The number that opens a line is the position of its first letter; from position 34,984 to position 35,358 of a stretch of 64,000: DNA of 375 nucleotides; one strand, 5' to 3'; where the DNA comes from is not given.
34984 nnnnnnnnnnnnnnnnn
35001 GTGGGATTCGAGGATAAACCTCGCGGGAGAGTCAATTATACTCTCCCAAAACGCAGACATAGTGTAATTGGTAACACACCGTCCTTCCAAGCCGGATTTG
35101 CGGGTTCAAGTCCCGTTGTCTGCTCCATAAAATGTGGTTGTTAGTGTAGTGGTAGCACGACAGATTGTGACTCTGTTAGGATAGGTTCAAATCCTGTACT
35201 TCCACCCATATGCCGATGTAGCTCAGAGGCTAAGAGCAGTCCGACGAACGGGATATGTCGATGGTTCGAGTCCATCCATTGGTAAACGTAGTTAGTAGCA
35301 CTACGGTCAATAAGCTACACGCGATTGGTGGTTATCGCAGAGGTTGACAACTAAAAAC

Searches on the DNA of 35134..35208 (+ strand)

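Call 16: search_dna_similar(query=window:35134-35208:+, collection=phages, mode=distant, max_rows=60, max_evalue=10)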
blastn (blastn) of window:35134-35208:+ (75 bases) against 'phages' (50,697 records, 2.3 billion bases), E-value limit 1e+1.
Records with a match: 370; places in all: 376; records where one place covers at least 80% of the query: 69.
Best place of each record, by identity: >=99% 12; 95-99% 7; 90-95% 19; 80-90% 32; 60-80% 300.
By first word of the organism name: Vibrio 201; Escherichia 56; Bacillus 27; Streptomyces 14; Acinetobacter 12; Salmonella 10; Prevotella 9; Enterococcus 7; Lactococcus 5; Bacteroides 5; and 18 more.
By host as written in the record: - 210; Escherichia coli 14; Prevotella sp. 9; Escherichia coli K-12 MG1655 8; Bacillus anthracis Sterne 6; Vibrio crassostreae 5; Escherichia coli EC3.18 4; Streptomyces lividans JI 1326 4; and 69 more.
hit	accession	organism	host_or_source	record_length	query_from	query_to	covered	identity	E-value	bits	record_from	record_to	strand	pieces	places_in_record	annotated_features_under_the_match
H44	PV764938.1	Sinorhizobium phage Phosso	Sinohrizobium meliloti NRRL L-50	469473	1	64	85%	83.1%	5e-8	62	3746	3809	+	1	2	tRNA-His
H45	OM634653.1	Bacillus phage vB_BsuS_PJN02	Bacillus subtilis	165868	8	65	77%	79.7%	9e-5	50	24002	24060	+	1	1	none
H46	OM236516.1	Bacillus phage FADO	Bacillus subtilis BEST7003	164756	8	65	77%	79.7%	9e-5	50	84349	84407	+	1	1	none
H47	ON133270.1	Bacillus phage 2S-4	Rosselomorea vietnamensis FJAT-46955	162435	8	65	77%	79.7%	9e-5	50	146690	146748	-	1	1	none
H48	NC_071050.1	Bacillus phage vB_BsuS_PJN02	Bacillus subtilis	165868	8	65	77%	79.7%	9e-5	50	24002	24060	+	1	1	none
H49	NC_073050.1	Bacillus phage FADO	Bacillus subtilis BEST7003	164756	8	65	77%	79.7%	9e-5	50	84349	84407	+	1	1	none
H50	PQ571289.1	Escherichia phage EF1-1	Escherichia fergusonii T12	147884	2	61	80%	75.8%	1e-2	43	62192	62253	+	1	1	none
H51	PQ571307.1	Shigella phage SF1-1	Shigella flexneri SB2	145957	2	61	80%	75.8%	1e-2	43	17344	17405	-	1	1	none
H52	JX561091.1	Escherichia phage phAPEC8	Escherichia coli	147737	2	61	80%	75.8%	1e-2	43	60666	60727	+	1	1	tRNA-Gln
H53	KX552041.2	Escherichia phage ESCO13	Escherichia coli BEN 4311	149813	2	61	80%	75.8%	1e-2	43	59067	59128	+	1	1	tRNA-Gln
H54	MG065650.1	Campylobacter phage B15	Campylobacter jejuni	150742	2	61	80%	75.8%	1e-2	43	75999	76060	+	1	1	record has no annotation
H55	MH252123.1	Klebsiella phage ZCKP1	Klebsiella pneumoniae KP/01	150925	2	61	80%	75.8%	1e-2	43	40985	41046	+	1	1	none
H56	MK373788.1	Escherichia phage vB_EcoM_Schickermooser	Escherichia coli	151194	2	61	80%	75.8%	1e-2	43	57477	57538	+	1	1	tRNA-Gln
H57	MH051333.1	Escherichia phage vB_EcoM-Ro121c4YLVW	Escherichia coli STEC O121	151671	2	61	80%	75.8%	1e-2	43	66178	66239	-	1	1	tRNA-Gln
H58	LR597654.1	Escherichia phage phAPEC8_ev052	-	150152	2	61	80%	75.8%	1e-2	43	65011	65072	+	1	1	tRNA-Gln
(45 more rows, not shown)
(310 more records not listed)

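Call 28: get_annotated_region(hit=H44, flank=300)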
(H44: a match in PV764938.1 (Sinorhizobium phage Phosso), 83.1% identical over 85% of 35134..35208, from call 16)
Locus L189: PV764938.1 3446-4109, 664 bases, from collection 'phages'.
description: Sinorhizobium phage Phosso, complete genome.
organism: Sinorhizobium phage Phosso (NCBI taxid 3435197)
taxonomy: Viruses
host: Sinohrizobium meliloti NRRL L-50; source: soil; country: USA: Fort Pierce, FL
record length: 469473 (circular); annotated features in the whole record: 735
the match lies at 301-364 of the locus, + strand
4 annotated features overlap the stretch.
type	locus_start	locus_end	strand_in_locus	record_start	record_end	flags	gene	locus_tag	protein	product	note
CDS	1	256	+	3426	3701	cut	-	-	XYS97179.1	hypothetical protein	11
tRNA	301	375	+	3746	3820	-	-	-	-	tRNA-His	tRNA-His(gtg)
CDS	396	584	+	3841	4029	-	-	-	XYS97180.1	hypothetical protein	13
CDS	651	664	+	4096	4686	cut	-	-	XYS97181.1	histidyl-tRNA synthetase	14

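Call 29: get_annotated_region(hit=H46, flank=300)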
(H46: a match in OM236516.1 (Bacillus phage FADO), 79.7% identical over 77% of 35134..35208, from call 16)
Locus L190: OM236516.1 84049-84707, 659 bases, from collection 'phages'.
description: Bacillus phage FADO, complete genome.
organism: Bacillus phage FADO (NCBI taxid 2917160)
taxonomy: Viruses; Duplodnaviria; Heunggongvirae; Uroviricota; Caudoviricetes
host: Bacillus subtilis BEST7003; source: soil; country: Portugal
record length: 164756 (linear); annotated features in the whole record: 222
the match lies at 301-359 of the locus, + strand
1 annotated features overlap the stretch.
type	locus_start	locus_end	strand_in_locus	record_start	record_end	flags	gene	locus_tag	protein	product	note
CDS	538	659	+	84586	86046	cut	-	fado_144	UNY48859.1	hypothetical protein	-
